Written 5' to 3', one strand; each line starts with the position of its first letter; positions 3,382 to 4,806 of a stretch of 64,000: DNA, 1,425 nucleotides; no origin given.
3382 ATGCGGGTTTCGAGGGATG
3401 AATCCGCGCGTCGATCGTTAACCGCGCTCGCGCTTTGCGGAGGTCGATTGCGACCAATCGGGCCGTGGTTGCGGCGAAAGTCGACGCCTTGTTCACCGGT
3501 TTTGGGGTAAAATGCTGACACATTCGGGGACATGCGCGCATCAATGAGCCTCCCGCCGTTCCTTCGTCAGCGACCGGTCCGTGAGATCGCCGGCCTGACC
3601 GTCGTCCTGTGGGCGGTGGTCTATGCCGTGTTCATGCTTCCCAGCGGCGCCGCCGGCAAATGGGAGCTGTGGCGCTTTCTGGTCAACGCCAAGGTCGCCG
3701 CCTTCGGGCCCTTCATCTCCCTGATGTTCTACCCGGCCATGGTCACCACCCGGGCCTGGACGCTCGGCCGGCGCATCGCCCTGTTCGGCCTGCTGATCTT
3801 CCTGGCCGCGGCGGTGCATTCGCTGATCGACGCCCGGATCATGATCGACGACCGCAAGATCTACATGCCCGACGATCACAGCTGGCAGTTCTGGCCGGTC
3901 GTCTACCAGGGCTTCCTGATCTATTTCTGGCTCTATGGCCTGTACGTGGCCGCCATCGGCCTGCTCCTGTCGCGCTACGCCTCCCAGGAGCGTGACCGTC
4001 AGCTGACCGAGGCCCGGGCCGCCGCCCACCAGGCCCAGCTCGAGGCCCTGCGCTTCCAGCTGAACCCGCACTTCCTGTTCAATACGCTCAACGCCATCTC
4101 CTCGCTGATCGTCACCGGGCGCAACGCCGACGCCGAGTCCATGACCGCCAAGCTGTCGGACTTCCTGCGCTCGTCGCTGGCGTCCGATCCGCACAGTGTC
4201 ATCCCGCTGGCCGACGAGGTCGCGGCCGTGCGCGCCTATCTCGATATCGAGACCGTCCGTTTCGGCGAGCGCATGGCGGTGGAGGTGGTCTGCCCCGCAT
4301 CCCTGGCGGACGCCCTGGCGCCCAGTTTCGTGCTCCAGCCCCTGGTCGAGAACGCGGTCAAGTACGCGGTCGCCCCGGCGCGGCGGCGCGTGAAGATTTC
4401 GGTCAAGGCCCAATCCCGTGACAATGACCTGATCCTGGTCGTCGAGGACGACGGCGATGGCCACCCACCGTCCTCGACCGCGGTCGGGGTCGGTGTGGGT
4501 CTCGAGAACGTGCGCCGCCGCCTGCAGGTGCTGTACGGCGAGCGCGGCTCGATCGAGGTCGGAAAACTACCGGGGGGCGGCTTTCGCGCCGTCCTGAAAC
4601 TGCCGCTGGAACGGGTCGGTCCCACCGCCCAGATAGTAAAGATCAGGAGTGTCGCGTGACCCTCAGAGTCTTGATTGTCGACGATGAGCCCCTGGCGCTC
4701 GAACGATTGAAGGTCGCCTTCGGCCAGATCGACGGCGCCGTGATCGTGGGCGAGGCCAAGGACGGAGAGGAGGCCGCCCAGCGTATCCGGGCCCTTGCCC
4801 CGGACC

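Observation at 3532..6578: Recently duplicated LytS-type sensor kinases flanking a single LytTR response regulator (HK-RR-HK)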

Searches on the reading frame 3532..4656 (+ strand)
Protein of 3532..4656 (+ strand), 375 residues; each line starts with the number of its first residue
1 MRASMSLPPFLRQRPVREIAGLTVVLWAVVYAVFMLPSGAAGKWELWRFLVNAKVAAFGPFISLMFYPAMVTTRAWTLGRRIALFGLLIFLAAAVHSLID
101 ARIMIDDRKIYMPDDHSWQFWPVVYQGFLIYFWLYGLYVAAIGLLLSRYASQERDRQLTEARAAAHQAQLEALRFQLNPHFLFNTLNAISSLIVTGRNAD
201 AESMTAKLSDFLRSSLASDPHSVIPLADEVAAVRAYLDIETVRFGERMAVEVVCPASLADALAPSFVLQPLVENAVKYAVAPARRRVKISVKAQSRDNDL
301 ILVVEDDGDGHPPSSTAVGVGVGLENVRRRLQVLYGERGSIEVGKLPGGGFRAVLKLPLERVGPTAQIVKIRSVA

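Call 4: search_protein_families(library=pfam, proteins=[window:3532-4656:+], max_evalue=0.01)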
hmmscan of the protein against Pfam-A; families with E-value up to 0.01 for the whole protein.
window:3532-4656:+ (375 aa): 2 families
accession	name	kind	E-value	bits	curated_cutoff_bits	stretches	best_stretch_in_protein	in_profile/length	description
PF06580.19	His_kinase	-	1.2e-25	89.9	25.2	1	168-248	1-81/81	Histidine kinase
PF02518.31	HATPase_c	-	2e-12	48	26.4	1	263-360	5-110/111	Histidine kinase-, DNA gyrase B-, and HSP90-like ATPase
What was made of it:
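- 3532..4659 (+): HK1, a 375-aa sensor kinase with four TM helices, a PF06580 His_kinase (DHp) domain and HATPase_c. It is the copy in the ancestral position and retains ancestral residues. Pfam His_kinase 1.2e-25 and HATPase_c 2e-12 (call 4).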

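Call 7: find_homologous_proteins(query=window:3532-4656:+, max_evalue=1e-10)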
Query window:3532-4656:+ (375 aa): 7394 proteins with E <= 1e-10 among 8000 candidates; the best 120 are listed.
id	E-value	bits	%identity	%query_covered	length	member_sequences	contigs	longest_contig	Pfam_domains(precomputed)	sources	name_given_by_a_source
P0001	5.8e-240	814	100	99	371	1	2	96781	PF02518.32,PF06580.20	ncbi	-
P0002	1.0e-195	668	80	100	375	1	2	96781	PF02518.32,PF06580.20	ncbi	-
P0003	2.4e-131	457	60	100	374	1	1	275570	PF02518.32,PF06580.20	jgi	jgi:signal transduction histidine kinase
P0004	1.1e-128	448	60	95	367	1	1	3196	PF02518.32,PF06580.20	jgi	jgi:signal transduction histidine kinase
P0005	2.8e-114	400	68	73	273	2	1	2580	PF02518.32,PF06580.20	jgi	jgi:LytS/YehU family sensor histidine kinase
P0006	2.1e-108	381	70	66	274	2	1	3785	PF02518.32,PF06580.20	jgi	jgi:LytS/YehU family sensor histidine kinase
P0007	1.1e-99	352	51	95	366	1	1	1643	PF02518.32,PF06580.20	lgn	-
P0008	1.2e-97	346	53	93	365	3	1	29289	PF02518.32,PF06580.20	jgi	jgi:sensor histidine kinase YesM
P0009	2.2e-97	345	52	94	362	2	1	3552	PF02518.32,PF06580.20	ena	-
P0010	1.5e-95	339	52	95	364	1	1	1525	PF02518.32,PF06580.20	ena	-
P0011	6.1e-95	337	51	93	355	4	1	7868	PF02518.32,PF06580.20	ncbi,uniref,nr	ncbi:histidine kinase [Caulobacter sp. 17J65-9]|uniref:histidine kinase n=1 Tax=Caulobacter sp. 17J6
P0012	2.8e-94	335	49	93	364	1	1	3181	PF02518.32,PF06580.20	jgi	jgi:signal transduction histidine kinase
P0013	2.5e-93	332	51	92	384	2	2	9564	PF02518.32,PF06580.20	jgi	jgi:signal transduction histidine kinase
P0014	8.1e-93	330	50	94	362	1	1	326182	PF02518.32,PF06580.20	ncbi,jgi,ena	ncbi:MAG TPA: histidine kinase [Caulobacteraceae bacterium]|jgi:sensor histidine kinase YesM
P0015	3.2e-88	315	47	94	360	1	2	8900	PF02518.32,PF06580.20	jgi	jgi:hypothetical protein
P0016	7.7e-87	310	47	94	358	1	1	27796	PF02518.32,PF06580.20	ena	-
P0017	1.9e-86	309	50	95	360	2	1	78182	PF02518.32,PF06580.20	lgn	-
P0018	2.1e-86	309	63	58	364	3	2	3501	PF02518.32,PF06580.20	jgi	jgi:hypothetical protein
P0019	3.0e-86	308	47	92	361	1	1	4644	PF02518.32,PF06580.20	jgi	jgi:LytS/YehU family sensor histidine kinase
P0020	2.1e-85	305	48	97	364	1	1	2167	PF02518.32,PF06580.20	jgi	jgi:signal transduction histidine kinase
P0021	2.3e-85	305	49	95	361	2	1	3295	PF02518.32,PF06580.20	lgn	-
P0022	8.6e-85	303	50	94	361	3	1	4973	PF02518.32,PF06580.20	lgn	-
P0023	2.7e-84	302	46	95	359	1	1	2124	PF02518.32,PF06580.20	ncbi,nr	ncbi:MAG: histidine kinase [Actinomycetospora chiangmaiensis]|nr:histidine kinase [Actinomycetospora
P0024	7.3e-84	300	48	94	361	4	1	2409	PF02518.32,PF06580.20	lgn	-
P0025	1.6e-83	299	48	94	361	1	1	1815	PF02518.32,PF06580.20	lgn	-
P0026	3.8e-83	298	48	94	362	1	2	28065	PF02518.32,PF06580.20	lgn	-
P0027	5.4e-83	298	48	95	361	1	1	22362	PF02518.32,PF06580.20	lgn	-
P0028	5.7e-83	297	49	93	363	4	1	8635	PF02518.32,PF06580.20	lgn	-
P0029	2.3e-82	295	49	92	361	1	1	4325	PF02518.32,PF06580.20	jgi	jgi:hypothetical protein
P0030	2.4e-81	292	47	94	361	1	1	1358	PF02518.32,PF06580.20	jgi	jgi:hypothetical protein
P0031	2.6e-81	292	46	95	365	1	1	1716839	PF02518.32,PF06580.20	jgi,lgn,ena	-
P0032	3.4e-81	292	48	93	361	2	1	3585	PF02518.32,PF06580.20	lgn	-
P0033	6.5e-81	291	47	90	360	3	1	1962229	PF02518.32,PF06580.20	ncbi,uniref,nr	ncbi:Histidine kinase [Sphingomonas jatrophae]|uniref:Histidine kinase n=2 Tax=Sphingomonas jatropha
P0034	1.9e-80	289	60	61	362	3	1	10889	PF06580.20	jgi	jgi:signal transduction histidine kinase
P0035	2.0e-80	289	46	93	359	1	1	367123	PF02518.32,PF06580.20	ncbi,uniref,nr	ncbi:sensor histidine kinase [Sphingomonas quercus]|uniref:Histidine kinase n=1 Tax=Sphingomonas que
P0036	3.3e-80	288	46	93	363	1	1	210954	PF02518.32,PF06580.20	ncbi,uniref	ncbi:sensor histidine kinase [Muricoccus radiodurans]|uniref:sensor histidine kinase n=1 Tax=Muricoc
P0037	5.9e-80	288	47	91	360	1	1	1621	PF02518.32,PF06580.20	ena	-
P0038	1.0e-79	287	45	94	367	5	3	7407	PF02518.32,PF06580.20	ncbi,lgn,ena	-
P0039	1.3e-79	286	46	95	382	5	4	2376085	PF02518.32,PF06580.20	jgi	jgi:signal transduction histidine kinase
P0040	3.7e-79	285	46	95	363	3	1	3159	PF06580.20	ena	-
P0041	5.7e-79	284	48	87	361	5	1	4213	PF02518.32,PF06580.20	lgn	-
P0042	2.5e-78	282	47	94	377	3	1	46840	PF02518.32,PF06580.20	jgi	-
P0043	3.0e-78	282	45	92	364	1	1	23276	PF02518.32,PF06580.20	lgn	-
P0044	8.4e-78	280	46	94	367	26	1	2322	PF02518.32,PF06580.20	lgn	-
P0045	2.8e-77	279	46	93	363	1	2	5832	PF06580.20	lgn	-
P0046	4.6e-77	278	53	71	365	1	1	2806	PF02518.32,PF06580.20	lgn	-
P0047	5.3e-77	278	45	94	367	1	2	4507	PF02518.32,PF06580.20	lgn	-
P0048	5.8e-77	278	45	94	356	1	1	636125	PF02518.32,PF06580.20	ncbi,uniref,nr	ncbi:histidine kinase [Sphingomonas sp. HITSZ_GF]|uniref:sensor histidine kinase n=1 Tax=Sphingomona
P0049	7.6e-77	277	46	94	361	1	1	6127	PF02518.32,PF06580.20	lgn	-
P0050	8.7e-77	277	44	93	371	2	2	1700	PF02518.32,PF06580.20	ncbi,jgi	jgi:signal transduction histidine kinase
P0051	3.4e-76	275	55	63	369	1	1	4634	PF02518.32,PF06580.20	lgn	-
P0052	4.8e-76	275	43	94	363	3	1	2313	PF02518.32,PF06580.20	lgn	-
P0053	6.8e-76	274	57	62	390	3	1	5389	PF02518.32,PF06580.20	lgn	-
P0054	8.4e-76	274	46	93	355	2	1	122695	PF02518.32,PF06580.20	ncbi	-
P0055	1.3e-75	273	44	93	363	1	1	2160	PF02518.32,PF06580.20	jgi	jgi:sensor histidine kinase YesM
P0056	1.4e-75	273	48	82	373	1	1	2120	PF02518.32,PF06580.20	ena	-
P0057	1.7e-75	273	44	93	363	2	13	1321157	PF02518.32,PF06580.20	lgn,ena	-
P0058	4.6e-75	271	44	93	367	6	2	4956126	PF02518.32,PF06580.20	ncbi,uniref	ncbi:sensor histidine kinase [Sphingomonas sp. Sphisp140]|uniref:sensor histidine kinase n=1 Tax=unc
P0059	7.0e-75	271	44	95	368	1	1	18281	PF02518.32,PF06580.20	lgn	-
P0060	8.3e-75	271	43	94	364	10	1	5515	PF02518.32,PF06580.20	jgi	jgi:hypothetical protein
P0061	1.2e-74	270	46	91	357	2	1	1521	PF02518.32,PF06580.20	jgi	jgi:sensor histidine kinase YesM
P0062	1.2e-74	270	44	91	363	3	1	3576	PF02518.32,PF06580.20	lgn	-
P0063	1.7e-74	270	44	95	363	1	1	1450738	PF02518.32,PF06580.20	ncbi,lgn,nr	ncbi:sensor histidine kinase [Acetobacteraceae bacterium H6797]|nr:sensor histidine kinase [Acetobac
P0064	1.8e-74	269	51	71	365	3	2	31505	PF02518.32,PF06580.20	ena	-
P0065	3.0e-74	269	52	71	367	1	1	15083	PF02518.32,PF06580.20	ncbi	ncbi:MAG: histidine kinase [Sphingobium sp.]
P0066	3.8e-74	268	51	71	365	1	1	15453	PF02518.32,PF06580.20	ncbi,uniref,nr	ncbi:MAG: histidine kinase [Sphingomonas sp.]|uniref:sensor histidine kinase n=1 Tax=Sphingomonas sp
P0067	4.9e-74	268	46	91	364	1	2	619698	PF02518.32,PF06580.20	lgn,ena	-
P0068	5.4e-74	268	51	71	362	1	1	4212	PF02518.32,PF06580.20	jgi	jgi:sensor histidine kinase YesM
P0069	6.2e-74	268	46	91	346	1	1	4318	PF02518.32,PF06580.20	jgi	jgi:sensor histidine kinase YesM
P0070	8.3e-74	267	44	93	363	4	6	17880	PF02518.32,PF06580.20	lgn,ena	-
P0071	9.6e-74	267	53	69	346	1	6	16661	PF02518.32,PF06580.20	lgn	-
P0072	1.0e-73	267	45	83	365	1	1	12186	PF02518.32,PF06580.20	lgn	-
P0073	1.1e-73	267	42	91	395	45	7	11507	PF02518.32,PF06580.20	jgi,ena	-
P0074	1.2e-73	267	56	63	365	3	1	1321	PF02518.32,PF06580.20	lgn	-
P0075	1.7e-73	266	57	61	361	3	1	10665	PF02518.32,PF06580.20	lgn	-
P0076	1.8e-73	266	43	94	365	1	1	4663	PF02518.32,PF06580.20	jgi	jgi:hypothetical protein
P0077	1.9e-73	266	56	63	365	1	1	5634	PF02518.32,PF06580.20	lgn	-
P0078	2.5e-73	266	45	94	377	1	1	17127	PF02518.32,PF06580.20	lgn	-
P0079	2.5e-73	266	43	95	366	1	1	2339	PF02518.32,PF06580.20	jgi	jgi:hypothetical protein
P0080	2.5e-73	266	45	94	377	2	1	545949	PF02518.32,PF06580.20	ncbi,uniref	ncbi:histidine kinase [Sphingomonas sp. ST-64]|uniref:Histidine kinase n=1 Tax=Sphingomonas plantiph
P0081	2.7e-73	266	44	96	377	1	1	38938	PF02518.32,PF06580.20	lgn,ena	-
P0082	3.1e-73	265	44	90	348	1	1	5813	PF02518.32,PF06580.20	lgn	-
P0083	3.2e-73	265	42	91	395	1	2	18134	PF02518.32,PF06580.20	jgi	-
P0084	3.7e-73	265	47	91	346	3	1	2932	PF02518.32,PF06580.20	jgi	jgi:hypothetical protein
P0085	3.8e-73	265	43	95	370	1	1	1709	PF02518.32,PF06580.20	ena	-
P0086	4.8e-73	265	52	64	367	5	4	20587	PF02518.32,PF06580.20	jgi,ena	-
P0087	5.7e-73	265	52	74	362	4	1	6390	PF02518.32,PF06580.20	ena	-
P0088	5.9e-73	265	46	85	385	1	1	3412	PF02518.32,PF06580.20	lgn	-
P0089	6.5e-73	264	50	67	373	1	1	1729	PF02518.32,PF06580.20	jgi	jgi:signal transduction histidine kinase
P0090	9.7e-73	264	52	72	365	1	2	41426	PF02518.32,PF06580.20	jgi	jgi:hypothetical protein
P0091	1.0e-72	264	55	62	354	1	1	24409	PF02518.32,PF06580.20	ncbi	-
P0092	1.0e-72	264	43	94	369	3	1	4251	PF02518.32,PF06580.20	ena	-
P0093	1.3e-72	263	49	74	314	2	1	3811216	PF02518.32,PF06580.20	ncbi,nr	ncbi:MAG: histidine kinase [Candidatus Sphingomonas colombiensis]|nr:histidine kinase [Sphingomonas 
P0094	1.8e-72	263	43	91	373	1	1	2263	PF02518.32,PF06580.20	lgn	-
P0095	2.1e-72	263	42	91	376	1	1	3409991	PF02518.32,PF06580.20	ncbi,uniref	ncbi:sensor histidine kinase [Sphingomonas sp. ID0503]|uniref:sensor histidine kinase n=1 Tax=Sphing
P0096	2.7e-72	262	42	94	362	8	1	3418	PF02518.32,PF06580.20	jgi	jgi:sensor histidine kinase YesM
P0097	2.9e-72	262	45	91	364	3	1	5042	PF02518.32,PF06580.20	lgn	-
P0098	3.0e-72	262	42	95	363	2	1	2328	PF02518.32,PF06580.20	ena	-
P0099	3.3e-72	262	54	62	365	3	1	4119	PF02518.32,PF06580.20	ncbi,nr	ncbi:MAG TPA: histidine kinase [Sphingomonas sp.]|nr:histidine kinase [Sphingomonas sp.]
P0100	5.1e-72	261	55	64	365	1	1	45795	PF02518.32,PF06580.20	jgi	-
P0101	5.4e-72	261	42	93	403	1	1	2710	PF02518.32,PF06580.20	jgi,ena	-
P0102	6.1e-72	261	43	91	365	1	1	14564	PF02518.32,PF06580.20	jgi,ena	jgi:hypothetical protein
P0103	7.4e-72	261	44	95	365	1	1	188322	PF02518.32,PF06580.20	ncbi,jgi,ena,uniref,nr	ncbi:sensor histidine kinase [Sphingomonas sp.]|uniref:sensor histidine kinase n=1 Tax=Sphingomonas 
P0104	8.9e-72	261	42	96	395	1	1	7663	PF02518.32,PF06580.20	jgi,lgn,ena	-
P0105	9.0e-72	261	41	91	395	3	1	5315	PF02518.32,PF06580.20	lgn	-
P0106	9.8e-72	261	43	91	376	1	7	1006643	PF02518.32,PF06580.20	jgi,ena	-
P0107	1.1e-71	260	41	95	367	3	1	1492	PF02518.32,PF06580.20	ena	-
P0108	1.1e-71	260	49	78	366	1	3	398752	PF02518.32,PF06580.20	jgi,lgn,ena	-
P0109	1.1e-71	260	43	91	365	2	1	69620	PF02518.32,PF06580.20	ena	-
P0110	1.1e-71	260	44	96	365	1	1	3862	PF02518.32,PF06580.20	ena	-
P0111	1.1e-71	260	43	93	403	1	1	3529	PF02518.32,PF06580.20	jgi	jgi:hypothetical protein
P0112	1.2e-71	260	43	91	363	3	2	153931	PF02518.32,PF06580.20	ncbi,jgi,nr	ncbi:MAG: two-component system, LytTR family, sensor kinase [Sphingomonadales bacterium]|jgi:hypothe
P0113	1.5e-71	260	49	77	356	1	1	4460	PF02518.32,PF06580.20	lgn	-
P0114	1.8e-71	260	50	71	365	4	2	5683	PF02518.32,PF06580.20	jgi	jgi:sensor histidine kinase YesM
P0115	2.5e-71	259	42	91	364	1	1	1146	PF02518.32,PF06580.20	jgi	jgi:hypothetical protein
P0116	2.6e-71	259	54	66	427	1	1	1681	PF02518.32,PF06580.20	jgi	jgi:signal transduction histidine kinase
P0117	2.6e-71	259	45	83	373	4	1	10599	PF02518.32,PF06580.20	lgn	-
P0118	3.0e-71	259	41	93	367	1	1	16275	PF02518.32,PF06580.20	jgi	jgi:LytS/YehU family sensor histidine kinase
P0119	3.3e-71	259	41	95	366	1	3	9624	PF02518.32,PF06580.20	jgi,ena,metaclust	metaclust:\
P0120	3.3e-71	259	41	95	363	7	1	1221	PF02518.32,PF06580.20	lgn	-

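Call 8: find_related_loci(query=window:3532-4656:+, collection=genome_contigs, flank=6000)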
Query window:3532-4656:+ (375 aa) in genome_contigs; peptide patterns used: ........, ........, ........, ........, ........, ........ (x = any residue, [..] = any of these).
599 stretches matched a pattern (row limit reached: there are more); 211 encode a relative of the query (tblastn E <= 1e-3); the best 80 are kept; 80 distinct loci.
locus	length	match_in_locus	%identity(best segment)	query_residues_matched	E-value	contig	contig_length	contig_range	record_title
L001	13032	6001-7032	46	17-363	1e-81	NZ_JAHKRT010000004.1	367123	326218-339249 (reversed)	Sphingomonas quercus strain XMGL2 seq4, whole genome shotgun sequence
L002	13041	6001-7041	46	13-361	4e-79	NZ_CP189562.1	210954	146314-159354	Muricoccus radiodurans strain 17S r1-1 plasmid unnamed1, complete sequence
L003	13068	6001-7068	44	2-359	1e-77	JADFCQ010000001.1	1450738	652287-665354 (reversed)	Acetobacteraceae bacterium H6797 19074_1, whole genome shotgun sequence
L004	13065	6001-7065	40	17-359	6e-70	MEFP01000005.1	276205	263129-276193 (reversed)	MAG: Lysobacteraceae bacterium SCN 69-320 ABS97_C0005, whole genome shotgun sequence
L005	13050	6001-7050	45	7-359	8e-70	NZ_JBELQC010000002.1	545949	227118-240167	Sphingomonas sp. ST-64 NODE_2_length_545949_cov_260.105144, whole genome shotgun sequence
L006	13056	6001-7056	43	15-359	3e-67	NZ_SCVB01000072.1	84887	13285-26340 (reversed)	MAG: Brevundimonas sp. isolate GW715_bin.29 GW715_bin.29-82127, whole genome shotgun sequence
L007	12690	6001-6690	57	129-359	3e-67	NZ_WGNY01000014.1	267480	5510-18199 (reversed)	MAG: Phenylobacterium sp. isolate RI_411 c_000000116433, whole genome shotgun sequence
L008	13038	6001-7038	40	19-364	2e-65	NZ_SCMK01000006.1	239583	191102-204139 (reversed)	Sphingomonas sp. 1F27F7B NODE_6_length_239583_cov_20.414657, whole genome shotgun sequence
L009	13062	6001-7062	38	17-358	9e-65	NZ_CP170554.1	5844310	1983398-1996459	Tahibacter sp. UC22_41 chromosome, complete genome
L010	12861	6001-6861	48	81-359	1e-64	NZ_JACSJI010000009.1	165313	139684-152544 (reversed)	Caulobacter sp. 17J80-11 NODE_9_length_165313_cov_64.695932, whole genome shotgun sequence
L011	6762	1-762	46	111-369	8e-63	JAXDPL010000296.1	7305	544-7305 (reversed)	MAG: Sphingomonadales bacterium isolate BP_710 scaffold_1786957, whole genome shotgun sequence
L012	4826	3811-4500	49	128-363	2e-60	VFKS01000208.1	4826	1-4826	MAG: Novosphingobium sp. isolate Bin_1_14 c_000001547329, whole genome shotgun sequence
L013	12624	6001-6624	51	156-367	5e-59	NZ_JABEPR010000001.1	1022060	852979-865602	Sphingomonas sp. ID1715 contig1, whole genome shotgun sequence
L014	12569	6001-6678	49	128-359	8e-59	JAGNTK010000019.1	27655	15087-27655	MAG: Novosphingobium sp. isolate Go_SlAct_bin_453 Go_SlAct_5759_length_27655_cov_12.649702, whole genome shotgun sequenc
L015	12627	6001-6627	52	149-359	9e-59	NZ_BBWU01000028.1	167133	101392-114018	Sphingomonas changbaiensis NBRC 104936, whole genome shotgun sequence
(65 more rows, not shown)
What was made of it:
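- On AlgZ/FimS-AlgR-like system: Xanthomonadales homologues (L004, L009) are 38-40% identical over the full length (call 8).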

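Call 9: find_encoding_contigs(protein=P0003, flank=6000, max_places=3)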
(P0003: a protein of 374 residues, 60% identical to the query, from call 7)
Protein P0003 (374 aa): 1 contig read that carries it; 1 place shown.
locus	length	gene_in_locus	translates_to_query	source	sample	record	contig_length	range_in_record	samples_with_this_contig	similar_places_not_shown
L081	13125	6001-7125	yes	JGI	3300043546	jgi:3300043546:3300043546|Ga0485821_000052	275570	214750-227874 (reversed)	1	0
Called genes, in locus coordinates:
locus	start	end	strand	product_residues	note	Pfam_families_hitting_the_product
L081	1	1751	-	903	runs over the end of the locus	PF13298:LigD_N, PF01068:DNA_ligase_A_M, PF04679:DNA_ligase_A_C, PF21686:LigD_Prim-Pol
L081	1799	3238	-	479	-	PF00672:HAMP, PF00512:HisKA, PF02518:HATPase_c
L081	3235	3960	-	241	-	PF00072:Response_reg, PF00486:Trans_reg_C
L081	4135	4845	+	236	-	PF00036:EF-hand_1 (faint), PF13202:EF-hand_5 (faint), PF13405:EF-hand_6 (faint), PF13499:EF-hand_7 (faint), PF13833:EF-hand_8 (faint)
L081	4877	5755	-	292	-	PF20434:BD-FAE, PF07859:Abhydrolase_3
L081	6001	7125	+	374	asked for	PF06580:His_kinase, PF02518:HATPase_c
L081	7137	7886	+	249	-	PF00072:Response_reg, PF04397:LytTR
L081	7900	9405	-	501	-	PF00501:AMP-binding, PF13193:AMP-binding_C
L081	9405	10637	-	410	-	PF02353:CMAS, PF13489:Methyltransf_23, PF08241:Methyltransf_11, PF08242:Methyltransf_12, PF13649:Methyltransf_25, PF13847:Methyltransf_31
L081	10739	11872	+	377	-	PF01168:Ala_racemase_N, PF14031:D-ser_dehydrat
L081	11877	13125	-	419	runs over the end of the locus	PF13400:Tad, PF09977:Tad_C (weak)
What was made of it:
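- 3532..4659 (+): The syntenic single-copy orthologue is in L081 (call 9).
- Syntenic L081 has OmpR-RR, EF-hand, esterase, HK, RR and a convergent AMP-binding gene, but no HK2 and no receiver (call 9). HK2 and the receiver are adjacent (28 nt apart), and both are absent from the syntenic locus L081 (call 9).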

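Call 10: find_encoding_contigs(protein=P0002, flank=8000, max_places=4)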
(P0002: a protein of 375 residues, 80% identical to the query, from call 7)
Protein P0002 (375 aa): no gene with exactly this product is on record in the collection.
